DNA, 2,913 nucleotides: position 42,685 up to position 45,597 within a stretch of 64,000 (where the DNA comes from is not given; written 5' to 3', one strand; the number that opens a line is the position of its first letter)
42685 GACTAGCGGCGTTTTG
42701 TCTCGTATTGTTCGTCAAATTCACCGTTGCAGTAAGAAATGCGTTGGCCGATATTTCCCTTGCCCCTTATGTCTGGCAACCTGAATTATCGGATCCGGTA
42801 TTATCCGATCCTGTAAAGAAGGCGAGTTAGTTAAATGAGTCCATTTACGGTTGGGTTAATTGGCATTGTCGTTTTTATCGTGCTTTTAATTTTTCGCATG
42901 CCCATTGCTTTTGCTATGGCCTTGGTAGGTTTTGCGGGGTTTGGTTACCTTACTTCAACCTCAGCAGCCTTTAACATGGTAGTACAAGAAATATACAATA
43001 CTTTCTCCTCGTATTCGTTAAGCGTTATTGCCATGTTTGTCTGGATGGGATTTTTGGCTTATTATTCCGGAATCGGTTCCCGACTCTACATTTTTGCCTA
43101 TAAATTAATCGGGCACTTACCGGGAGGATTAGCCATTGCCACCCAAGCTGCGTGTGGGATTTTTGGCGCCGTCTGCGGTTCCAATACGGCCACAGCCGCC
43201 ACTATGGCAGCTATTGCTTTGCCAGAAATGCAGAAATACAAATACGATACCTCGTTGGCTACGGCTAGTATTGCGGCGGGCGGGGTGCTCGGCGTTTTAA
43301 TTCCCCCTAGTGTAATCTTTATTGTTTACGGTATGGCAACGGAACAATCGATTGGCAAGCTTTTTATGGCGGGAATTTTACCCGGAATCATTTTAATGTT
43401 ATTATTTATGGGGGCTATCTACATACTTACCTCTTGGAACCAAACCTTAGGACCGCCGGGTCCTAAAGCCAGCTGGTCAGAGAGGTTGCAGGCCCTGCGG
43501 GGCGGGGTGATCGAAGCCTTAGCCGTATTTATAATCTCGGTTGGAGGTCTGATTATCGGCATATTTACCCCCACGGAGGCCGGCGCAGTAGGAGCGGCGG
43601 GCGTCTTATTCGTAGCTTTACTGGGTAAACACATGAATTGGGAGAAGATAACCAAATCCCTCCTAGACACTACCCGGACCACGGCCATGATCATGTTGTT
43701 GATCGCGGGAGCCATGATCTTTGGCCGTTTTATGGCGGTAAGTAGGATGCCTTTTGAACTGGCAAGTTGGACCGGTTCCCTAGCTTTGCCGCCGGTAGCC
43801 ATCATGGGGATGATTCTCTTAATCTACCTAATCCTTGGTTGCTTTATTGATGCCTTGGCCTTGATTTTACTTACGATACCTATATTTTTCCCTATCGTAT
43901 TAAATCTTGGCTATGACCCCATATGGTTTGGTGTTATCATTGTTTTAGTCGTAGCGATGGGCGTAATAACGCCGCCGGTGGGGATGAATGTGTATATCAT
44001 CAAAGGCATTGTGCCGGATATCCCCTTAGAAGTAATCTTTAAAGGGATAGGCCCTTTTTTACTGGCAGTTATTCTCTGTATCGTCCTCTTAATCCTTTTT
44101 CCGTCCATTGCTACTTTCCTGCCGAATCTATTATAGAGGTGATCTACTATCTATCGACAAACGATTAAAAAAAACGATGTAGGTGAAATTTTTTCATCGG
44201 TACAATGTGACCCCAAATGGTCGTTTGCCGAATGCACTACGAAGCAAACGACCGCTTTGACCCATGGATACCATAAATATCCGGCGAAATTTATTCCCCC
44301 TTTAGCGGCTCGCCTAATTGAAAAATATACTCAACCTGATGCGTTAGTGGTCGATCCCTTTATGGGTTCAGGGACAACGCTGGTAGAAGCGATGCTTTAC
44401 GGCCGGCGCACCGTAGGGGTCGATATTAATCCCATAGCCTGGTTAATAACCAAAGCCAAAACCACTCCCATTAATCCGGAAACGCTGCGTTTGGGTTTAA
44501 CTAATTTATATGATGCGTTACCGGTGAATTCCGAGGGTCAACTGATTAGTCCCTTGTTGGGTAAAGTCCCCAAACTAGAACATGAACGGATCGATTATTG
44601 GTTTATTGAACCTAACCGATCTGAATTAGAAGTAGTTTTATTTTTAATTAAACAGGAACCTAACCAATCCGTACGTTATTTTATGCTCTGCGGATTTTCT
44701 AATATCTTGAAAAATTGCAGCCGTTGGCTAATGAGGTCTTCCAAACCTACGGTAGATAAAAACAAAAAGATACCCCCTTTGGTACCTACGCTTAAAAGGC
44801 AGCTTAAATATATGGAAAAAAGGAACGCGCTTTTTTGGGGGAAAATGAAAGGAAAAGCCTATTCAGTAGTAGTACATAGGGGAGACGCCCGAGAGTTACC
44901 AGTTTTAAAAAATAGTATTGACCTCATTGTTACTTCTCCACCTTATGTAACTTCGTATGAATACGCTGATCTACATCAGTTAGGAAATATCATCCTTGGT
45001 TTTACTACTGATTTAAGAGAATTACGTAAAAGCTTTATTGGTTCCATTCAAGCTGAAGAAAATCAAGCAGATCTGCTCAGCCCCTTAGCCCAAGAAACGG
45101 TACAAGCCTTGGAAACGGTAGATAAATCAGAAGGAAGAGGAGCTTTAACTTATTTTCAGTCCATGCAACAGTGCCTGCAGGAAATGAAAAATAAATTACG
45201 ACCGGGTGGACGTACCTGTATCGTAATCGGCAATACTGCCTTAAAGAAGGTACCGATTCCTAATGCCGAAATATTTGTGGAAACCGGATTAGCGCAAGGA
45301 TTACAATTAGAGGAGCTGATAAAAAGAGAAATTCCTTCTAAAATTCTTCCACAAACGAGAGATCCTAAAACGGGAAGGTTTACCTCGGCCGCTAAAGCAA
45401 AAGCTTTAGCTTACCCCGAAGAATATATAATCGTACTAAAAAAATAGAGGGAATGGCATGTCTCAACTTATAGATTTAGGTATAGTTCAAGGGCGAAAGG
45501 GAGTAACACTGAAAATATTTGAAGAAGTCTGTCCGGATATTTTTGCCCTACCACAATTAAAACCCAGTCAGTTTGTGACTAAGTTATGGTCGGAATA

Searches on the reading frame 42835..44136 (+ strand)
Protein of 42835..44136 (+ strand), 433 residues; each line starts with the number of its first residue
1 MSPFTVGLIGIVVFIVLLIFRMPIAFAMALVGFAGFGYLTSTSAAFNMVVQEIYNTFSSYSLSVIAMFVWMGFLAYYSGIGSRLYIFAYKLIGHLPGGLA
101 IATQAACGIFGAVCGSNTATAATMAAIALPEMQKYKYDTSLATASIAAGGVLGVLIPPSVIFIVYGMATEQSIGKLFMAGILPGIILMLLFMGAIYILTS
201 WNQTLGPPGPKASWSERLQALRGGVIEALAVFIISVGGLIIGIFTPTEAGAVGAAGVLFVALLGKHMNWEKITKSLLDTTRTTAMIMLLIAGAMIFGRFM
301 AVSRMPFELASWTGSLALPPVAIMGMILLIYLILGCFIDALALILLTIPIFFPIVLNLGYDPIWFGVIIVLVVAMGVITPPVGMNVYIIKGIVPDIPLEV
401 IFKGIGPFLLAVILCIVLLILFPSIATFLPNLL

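Call 59: search_protein_families(library=ncbifam, proteins=[window:42835-44136:+], max_evalue=1e-30)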
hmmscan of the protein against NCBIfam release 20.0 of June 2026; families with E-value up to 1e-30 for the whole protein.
window:42835-44136:+ (433 aa): 2 families
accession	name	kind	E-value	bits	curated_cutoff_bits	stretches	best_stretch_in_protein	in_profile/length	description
TIGR00786.1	dctM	subfamily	5.7e-102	341.5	268.45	1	22-430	2-405/405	TRAP transporter large permease subunit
NF011634.1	PRK15060.1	equivalog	6.6e-57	193.4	800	1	11-425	7-416/425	2,3-diketo-L-gulonate TRAP transporter large permease YiaN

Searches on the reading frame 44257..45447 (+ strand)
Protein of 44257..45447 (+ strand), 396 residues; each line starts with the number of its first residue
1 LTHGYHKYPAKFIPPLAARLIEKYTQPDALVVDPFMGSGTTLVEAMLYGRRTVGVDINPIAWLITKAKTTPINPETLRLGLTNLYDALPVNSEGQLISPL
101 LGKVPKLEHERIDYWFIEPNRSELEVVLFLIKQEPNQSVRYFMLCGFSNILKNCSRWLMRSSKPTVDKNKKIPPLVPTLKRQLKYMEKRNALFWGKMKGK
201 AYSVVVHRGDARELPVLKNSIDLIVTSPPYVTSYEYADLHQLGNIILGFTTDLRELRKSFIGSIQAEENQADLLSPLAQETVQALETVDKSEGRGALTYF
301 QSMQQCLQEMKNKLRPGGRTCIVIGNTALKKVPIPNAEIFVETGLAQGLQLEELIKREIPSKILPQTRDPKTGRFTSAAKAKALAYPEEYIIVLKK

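Call 59: search_protein_families(library=ncbifam, proteins=[window:44257-45447:+], max_evalue=1e-30)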
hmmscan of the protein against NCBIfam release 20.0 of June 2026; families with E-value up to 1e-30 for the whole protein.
window:44257-45447:+ (396 aa): 0 families

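Call 61: search_protein_families(library=pfam, proteins=[window:44257-45447:+], max_evalue=1e-8)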
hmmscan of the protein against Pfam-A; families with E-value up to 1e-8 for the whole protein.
window:44257-45447:+ (396 aa): 2 families
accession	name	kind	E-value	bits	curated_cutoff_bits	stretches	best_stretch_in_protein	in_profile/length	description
PF01555.25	N6_N4_Mtase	-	1.8e-21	77.5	26.7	1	7-59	161-213/221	DNA methylase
PF01170.24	UPF0020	-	8e-10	39.2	22.3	0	12-53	12-54/197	RMKL-like, methyltransferase domain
